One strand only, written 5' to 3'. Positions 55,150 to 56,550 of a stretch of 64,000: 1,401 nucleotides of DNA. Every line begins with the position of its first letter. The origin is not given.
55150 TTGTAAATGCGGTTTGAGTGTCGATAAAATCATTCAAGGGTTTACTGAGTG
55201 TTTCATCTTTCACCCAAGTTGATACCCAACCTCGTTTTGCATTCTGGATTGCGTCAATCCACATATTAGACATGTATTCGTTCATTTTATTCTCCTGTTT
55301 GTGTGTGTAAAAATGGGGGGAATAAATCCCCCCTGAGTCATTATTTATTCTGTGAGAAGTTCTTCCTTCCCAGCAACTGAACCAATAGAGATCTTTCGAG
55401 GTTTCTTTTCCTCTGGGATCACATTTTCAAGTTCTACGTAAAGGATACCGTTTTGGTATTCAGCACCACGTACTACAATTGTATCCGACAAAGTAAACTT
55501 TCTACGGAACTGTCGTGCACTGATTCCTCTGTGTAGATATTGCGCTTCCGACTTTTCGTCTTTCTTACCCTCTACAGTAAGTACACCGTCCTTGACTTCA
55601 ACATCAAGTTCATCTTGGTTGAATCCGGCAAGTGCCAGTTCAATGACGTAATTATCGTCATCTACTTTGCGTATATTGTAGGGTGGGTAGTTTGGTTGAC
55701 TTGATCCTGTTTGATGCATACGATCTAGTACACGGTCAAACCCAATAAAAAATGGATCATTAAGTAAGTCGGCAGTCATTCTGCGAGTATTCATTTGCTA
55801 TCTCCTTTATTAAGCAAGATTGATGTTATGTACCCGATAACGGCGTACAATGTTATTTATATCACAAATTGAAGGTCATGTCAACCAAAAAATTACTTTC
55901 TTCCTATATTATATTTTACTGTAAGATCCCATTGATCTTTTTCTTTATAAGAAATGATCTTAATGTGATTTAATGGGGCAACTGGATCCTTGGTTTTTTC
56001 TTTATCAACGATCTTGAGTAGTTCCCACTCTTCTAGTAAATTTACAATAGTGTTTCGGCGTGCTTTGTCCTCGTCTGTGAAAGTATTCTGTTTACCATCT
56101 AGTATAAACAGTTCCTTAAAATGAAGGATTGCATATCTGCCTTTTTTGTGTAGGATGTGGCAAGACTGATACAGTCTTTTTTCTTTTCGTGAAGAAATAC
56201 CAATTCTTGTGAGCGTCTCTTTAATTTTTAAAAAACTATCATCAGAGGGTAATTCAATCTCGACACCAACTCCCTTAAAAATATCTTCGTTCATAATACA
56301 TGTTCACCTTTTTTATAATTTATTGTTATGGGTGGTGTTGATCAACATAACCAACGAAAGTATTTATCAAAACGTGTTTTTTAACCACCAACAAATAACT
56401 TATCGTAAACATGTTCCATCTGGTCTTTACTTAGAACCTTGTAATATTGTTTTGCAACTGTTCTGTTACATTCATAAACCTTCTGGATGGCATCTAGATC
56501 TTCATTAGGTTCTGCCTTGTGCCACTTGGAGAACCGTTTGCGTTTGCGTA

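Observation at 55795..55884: Phage hsp20 appears to carry a ROSE RNA thermometer under a dual early/late promoter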

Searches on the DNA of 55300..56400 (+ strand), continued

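Call 31: search_with_rna_model(model_id=R1, sources=[L082, L083, L084, L085, L086, L087, L088, L089, L090, L091, L092, L093, L094, L095, L096, L097, L098, L099, L100, L101, L102, L103, L104, L105, L106, L107, L108, L109, L110, L111, L112, L113, L114, L115, L116, L117, L118, L119, L120, L121, L122, L123, L124, L125, L126, L127, L128, L129, L130, L131], max_evalue=1, show_alignments=4)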
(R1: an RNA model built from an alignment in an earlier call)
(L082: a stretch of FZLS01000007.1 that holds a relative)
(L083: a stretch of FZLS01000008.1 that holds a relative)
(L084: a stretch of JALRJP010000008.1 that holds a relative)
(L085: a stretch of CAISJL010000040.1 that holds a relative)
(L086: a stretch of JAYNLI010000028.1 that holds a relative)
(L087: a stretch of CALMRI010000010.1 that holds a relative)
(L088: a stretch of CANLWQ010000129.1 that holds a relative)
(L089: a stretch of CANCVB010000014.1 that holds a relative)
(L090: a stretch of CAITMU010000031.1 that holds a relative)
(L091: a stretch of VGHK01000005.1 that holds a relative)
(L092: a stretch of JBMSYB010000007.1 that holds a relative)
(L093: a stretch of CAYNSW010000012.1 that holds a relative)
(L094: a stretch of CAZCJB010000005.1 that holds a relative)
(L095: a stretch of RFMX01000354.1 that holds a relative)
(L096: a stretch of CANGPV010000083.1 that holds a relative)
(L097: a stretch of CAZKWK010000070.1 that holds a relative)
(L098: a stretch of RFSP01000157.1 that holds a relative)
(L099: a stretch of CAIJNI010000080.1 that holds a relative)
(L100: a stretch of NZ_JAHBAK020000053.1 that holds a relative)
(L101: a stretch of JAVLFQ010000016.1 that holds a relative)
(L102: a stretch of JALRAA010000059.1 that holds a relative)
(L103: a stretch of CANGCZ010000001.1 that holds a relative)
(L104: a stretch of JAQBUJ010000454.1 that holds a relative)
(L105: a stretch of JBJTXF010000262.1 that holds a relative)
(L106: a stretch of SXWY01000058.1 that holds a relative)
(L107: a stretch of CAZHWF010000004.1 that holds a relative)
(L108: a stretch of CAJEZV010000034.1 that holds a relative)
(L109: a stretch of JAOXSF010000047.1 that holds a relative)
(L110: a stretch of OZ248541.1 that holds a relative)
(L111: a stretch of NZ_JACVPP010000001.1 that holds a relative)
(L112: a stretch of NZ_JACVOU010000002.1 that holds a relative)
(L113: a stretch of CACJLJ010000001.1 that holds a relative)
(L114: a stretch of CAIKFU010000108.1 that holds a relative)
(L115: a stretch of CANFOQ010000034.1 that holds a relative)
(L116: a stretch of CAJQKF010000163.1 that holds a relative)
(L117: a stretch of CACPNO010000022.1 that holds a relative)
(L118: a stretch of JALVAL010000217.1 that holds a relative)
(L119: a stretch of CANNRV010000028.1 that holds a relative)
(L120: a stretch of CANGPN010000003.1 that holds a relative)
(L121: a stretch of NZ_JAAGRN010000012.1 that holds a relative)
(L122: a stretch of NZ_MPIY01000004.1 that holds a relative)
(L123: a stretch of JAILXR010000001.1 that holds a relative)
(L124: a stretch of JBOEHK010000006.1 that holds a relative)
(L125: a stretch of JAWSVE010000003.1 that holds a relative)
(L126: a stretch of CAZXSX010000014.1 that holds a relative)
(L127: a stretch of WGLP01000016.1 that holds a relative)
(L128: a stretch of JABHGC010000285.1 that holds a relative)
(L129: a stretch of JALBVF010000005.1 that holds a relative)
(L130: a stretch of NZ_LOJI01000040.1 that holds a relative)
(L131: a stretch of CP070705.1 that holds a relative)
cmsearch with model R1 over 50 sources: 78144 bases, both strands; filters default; matches with E-value up to 1: 40.
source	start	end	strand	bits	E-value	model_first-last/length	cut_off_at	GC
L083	542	606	+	48.5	3.4e-09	1-68/68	no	0.31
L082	536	600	+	46.2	1.2e-08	1-68/68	no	0.32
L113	503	567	+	40.3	3e-07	1-68/68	no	0.32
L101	511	580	+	39.6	4.2e-07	1-68/68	no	0.43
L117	502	570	+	38.2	9.5e-07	1-68/68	no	0.33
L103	511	580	+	35.7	3.6e-06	1-68/68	no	0.46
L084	498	568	+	35.3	4.5e-06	1-68/68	no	0.42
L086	498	568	+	35.3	4.5e-06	1-68/68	no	0.42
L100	501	567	+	33.1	1.5e-05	1-68/68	no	0.36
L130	501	567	+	33.1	1.5e-05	1-68/68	no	0.36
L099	500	567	+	32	2.7e-05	1-68/68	no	0.34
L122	502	567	+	31.2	4.2e-05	1-68/68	no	0.41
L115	511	579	+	31.1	4.4e-05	1-68/68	no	0.48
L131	549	615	+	30.9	4.8e-05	1-68/68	no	0.4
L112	501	567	+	30.6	6e-05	1-68/68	no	0.42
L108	501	567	+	30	8.3e-05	1-68/68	no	0.45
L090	509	579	+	29.8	8.8e-05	1-68/68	no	0.39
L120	511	580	+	29.2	0.00012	1-68/68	no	0.5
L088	501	568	+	28.9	0.00015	1-68/68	no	0.41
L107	501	567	+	28.6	0.00017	1-68/68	no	0.39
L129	499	568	+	27.8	0.00026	1-68/68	no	0.56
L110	511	579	+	27.7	0.00028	1-68/68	no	0.49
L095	501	568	+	27.6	0.0003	1-68/68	no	0.43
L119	511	580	+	27.6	0.0003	1-68/68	no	0.5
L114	502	568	+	27.2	0.00038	1-68/68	no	0.4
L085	551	616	+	26.9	0.00043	1-68/68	no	0.36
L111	501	567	+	26.7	0.00049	1-68/68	no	0.39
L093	505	568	+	26.4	0.00058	1-68/68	no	0.53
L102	499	568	+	26.3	0.00061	1-68/68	no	0.47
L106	499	568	+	26.3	0.00061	1-68/68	no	0.47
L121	501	567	+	24.7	0.0015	1-68/68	no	0.45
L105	499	568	+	23.8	0.0024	1-68/68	no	0.47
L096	504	567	+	23.8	0.0024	1-68/68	no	0.47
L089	501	567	+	22.9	0.0039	1-68/68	no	0.4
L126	501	568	+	21.3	0.0093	1-68/68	no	0.35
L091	496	568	+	19.3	0.027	1-68/68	no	0.41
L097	501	567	+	19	0.033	1-68/68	no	0.48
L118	55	113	+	17.5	0.075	1-68/68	no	0.25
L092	495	568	+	14.6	0.36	1-68/68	no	0.45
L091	523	578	-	14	0.5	1-68/68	no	0.3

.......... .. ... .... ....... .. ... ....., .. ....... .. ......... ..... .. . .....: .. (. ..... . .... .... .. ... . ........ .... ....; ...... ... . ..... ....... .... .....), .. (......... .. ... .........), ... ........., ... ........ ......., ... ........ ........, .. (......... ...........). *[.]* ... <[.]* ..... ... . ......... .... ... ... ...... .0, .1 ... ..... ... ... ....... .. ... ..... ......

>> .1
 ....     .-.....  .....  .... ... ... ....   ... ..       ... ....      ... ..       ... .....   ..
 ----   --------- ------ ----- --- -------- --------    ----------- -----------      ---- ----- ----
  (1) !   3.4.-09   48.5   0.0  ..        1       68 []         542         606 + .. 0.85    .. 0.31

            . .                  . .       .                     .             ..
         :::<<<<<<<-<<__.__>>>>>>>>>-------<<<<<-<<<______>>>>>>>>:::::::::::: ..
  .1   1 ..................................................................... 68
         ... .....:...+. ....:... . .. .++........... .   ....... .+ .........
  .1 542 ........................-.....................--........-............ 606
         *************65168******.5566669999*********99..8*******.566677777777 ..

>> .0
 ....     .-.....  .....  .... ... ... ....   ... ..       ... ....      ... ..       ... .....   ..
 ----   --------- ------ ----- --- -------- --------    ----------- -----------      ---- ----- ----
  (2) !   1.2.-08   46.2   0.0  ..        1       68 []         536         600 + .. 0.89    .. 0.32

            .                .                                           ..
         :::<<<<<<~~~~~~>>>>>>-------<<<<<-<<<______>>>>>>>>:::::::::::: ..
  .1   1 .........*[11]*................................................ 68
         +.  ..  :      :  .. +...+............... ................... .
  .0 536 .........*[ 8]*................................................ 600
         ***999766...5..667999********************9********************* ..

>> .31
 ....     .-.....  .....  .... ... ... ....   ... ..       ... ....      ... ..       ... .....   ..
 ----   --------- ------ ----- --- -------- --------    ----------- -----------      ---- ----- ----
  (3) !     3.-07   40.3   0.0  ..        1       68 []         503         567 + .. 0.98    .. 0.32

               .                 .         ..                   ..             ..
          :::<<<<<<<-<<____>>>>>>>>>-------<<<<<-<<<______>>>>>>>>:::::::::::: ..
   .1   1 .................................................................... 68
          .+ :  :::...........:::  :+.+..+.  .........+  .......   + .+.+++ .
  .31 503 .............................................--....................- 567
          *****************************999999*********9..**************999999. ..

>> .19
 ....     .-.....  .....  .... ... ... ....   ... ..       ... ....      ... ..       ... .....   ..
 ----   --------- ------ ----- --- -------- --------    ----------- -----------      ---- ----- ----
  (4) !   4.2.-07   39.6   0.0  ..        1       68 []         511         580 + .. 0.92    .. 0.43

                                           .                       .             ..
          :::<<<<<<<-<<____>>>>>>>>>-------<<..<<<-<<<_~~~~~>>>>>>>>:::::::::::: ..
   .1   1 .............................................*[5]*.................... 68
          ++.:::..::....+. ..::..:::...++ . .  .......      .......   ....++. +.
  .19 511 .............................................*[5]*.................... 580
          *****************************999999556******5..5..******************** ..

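Call 44: search_with_rna_model(model_id=R1, sources=[L132, L133, L134, L135, L136], max_evalue=1, show_alignments=5)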
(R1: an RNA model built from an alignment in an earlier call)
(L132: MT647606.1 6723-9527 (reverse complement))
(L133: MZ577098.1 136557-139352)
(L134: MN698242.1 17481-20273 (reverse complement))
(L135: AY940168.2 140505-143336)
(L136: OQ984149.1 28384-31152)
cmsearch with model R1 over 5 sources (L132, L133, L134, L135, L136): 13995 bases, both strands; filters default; matches with E-value up to 1: 5.
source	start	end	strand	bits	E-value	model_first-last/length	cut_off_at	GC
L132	1096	1163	+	34.2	1.5e-06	1-68/68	no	0.28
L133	1148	1213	+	33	2.9e-06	1-68/68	no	0.35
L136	1098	1167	+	29.7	1.7e-05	1-68/68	no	0.39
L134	1147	1209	+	24.3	0.00033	1-68/68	no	0.3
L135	1136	1195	+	23.7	0.00044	1-68/68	no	0.4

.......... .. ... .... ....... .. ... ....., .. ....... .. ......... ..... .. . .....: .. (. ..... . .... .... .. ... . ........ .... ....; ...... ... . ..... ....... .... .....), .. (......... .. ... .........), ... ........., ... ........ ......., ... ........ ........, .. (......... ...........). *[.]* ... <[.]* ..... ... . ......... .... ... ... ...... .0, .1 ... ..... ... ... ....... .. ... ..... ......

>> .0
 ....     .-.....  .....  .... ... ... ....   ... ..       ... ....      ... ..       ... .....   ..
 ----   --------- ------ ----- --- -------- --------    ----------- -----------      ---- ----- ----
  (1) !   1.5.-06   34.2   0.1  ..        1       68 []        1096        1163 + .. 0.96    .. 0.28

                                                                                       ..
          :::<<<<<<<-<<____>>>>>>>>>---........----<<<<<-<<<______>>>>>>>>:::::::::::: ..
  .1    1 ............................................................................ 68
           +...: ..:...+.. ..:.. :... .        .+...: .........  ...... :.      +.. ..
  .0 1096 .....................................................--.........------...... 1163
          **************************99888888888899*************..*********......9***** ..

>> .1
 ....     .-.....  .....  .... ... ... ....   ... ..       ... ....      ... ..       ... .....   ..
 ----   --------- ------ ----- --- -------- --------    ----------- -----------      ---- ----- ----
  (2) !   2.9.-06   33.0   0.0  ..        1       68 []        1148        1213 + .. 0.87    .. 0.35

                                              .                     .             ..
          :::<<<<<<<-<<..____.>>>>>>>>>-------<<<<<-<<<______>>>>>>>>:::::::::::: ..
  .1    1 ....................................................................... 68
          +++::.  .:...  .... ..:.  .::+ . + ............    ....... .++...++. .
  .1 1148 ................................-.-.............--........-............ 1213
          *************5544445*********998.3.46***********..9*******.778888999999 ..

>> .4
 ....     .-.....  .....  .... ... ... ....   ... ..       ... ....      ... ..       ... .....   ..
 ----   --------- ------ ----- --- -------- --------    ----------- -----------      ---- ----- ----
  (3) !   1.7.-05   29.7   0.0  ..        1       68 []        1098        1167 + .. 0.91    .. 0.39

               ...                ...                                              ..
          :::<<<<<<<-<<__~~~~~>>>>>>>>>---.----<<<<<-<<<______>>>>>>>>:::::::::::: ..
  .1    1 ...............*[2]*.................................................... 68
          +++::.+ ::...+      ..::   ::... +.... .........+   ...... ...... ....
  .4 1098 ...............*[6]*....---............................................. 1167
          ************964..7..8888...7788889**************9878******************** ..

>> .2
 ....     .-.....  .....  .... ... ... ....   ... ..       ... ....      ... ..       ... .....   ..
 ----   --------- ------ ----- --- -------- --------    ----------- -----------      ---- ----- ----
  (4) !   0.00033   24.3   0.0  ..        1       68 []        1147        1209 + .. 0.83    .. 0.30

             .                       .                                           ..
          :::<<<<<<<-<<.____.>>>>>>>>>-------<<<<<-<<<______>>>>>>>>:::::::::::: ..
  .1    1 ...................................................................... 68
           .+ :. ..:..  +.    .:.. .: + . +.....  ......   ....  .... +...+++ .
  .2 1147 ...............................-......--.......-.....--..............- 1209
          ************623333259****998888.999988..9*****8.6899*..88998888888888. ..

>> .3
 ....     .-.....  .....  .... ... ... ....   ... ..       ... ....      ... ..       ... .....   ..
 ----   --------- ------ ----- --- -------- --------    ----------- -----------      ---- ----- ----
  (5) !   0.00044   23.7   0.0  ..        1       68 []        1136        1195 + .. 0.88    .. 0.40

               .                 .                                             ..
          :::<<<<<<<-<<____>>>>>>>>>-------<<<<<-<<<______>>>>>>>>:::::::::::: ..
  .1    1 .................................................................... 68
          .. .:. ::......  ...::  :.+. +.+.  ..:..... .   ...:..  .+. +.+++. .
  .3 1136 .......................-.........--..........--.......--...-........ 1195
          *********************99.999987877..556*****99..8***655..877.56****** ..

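Call 45: search_rna_families(sources=[L132, L133, L134, L135, L136, L100, L101, L113, L117, L084, L129, L087, L127, L125], threshold=evalue, max_evalue=1)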
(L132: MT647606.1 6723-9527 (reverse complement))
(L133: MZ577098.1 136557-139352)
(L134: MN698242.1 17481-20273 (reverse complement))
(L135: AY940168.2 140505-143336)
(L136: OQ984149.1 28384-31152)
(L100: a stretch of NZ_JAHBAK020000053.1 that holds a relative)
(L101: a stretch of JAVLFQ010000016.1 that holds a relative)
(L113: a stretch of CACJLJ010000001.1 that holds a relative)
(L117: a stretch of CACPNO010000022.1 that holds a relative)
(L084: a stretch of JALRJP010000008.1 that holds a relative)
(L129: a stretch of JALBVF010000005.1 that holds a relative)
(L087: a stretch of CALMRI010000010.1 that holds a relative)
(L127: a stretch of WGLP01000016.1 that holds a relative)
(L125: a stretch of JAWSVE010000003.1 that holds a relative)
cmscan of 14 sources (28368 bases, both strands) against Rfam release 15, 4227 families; matches with E-value up to 1: 5.
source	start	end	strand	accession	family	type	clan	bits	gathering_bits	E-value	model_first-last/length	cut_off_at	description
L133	1150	1212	+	RF02523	ROSE_3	Cis-reg; thermoregulator;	-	34.1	43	0.0014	1-69/69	no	Repression of heat shock gene expression (ROSE) element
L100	503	567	+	RF02523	ROSE_3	Cis-reg; thermoregulator;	-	33.5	43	0.002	1-69/69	no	Repression of heat shock gene expression (ROSE) element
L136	1100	1167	+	RF02523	ROSE_3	Cis-reg; thermoregulator;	-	26.8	43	0.099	1-69/69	no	Repression of heat shock gene expression (ROSE) element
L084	500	567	+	RF02523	ROSE_3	Cis-reg; thermoregulator;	-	25.2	43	0.24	1-69/69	no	Repression of heat shock gene expression (ROSE) element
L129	501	567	+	RF02523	ROSE_3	Cis-reg; thermoregulator;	-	24.3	43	0.43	1-69/69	no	Repression of heat shock gene expression (ROSE) element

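Call 52: search_with_rna_model(model_id=R1, sources=[L137, L138, L139, L140, L141, L142], max_evalue=1, show_alignments=6)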
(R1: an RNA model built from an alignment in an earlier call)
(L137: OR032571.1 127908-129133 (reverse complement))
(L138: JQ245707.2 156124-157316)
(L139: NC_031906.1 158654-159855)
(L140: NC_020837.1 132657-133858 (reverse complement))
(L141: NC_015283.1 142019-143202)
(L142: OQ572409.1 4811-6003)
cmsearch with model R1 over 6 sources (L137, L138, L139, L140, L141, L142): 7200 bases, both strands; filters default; matches with E-value up to 1: 4.
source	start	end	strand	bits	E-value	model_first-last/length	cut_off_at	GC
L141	284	347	+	20.1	0.0017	1-68/68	no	0.42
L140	317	376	+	16.9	0.0095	1-68/68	no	0.47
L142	314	382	+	15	0.027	1-68/68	no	0.54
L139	318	376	+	12.8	0.088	1-68/68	no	0.47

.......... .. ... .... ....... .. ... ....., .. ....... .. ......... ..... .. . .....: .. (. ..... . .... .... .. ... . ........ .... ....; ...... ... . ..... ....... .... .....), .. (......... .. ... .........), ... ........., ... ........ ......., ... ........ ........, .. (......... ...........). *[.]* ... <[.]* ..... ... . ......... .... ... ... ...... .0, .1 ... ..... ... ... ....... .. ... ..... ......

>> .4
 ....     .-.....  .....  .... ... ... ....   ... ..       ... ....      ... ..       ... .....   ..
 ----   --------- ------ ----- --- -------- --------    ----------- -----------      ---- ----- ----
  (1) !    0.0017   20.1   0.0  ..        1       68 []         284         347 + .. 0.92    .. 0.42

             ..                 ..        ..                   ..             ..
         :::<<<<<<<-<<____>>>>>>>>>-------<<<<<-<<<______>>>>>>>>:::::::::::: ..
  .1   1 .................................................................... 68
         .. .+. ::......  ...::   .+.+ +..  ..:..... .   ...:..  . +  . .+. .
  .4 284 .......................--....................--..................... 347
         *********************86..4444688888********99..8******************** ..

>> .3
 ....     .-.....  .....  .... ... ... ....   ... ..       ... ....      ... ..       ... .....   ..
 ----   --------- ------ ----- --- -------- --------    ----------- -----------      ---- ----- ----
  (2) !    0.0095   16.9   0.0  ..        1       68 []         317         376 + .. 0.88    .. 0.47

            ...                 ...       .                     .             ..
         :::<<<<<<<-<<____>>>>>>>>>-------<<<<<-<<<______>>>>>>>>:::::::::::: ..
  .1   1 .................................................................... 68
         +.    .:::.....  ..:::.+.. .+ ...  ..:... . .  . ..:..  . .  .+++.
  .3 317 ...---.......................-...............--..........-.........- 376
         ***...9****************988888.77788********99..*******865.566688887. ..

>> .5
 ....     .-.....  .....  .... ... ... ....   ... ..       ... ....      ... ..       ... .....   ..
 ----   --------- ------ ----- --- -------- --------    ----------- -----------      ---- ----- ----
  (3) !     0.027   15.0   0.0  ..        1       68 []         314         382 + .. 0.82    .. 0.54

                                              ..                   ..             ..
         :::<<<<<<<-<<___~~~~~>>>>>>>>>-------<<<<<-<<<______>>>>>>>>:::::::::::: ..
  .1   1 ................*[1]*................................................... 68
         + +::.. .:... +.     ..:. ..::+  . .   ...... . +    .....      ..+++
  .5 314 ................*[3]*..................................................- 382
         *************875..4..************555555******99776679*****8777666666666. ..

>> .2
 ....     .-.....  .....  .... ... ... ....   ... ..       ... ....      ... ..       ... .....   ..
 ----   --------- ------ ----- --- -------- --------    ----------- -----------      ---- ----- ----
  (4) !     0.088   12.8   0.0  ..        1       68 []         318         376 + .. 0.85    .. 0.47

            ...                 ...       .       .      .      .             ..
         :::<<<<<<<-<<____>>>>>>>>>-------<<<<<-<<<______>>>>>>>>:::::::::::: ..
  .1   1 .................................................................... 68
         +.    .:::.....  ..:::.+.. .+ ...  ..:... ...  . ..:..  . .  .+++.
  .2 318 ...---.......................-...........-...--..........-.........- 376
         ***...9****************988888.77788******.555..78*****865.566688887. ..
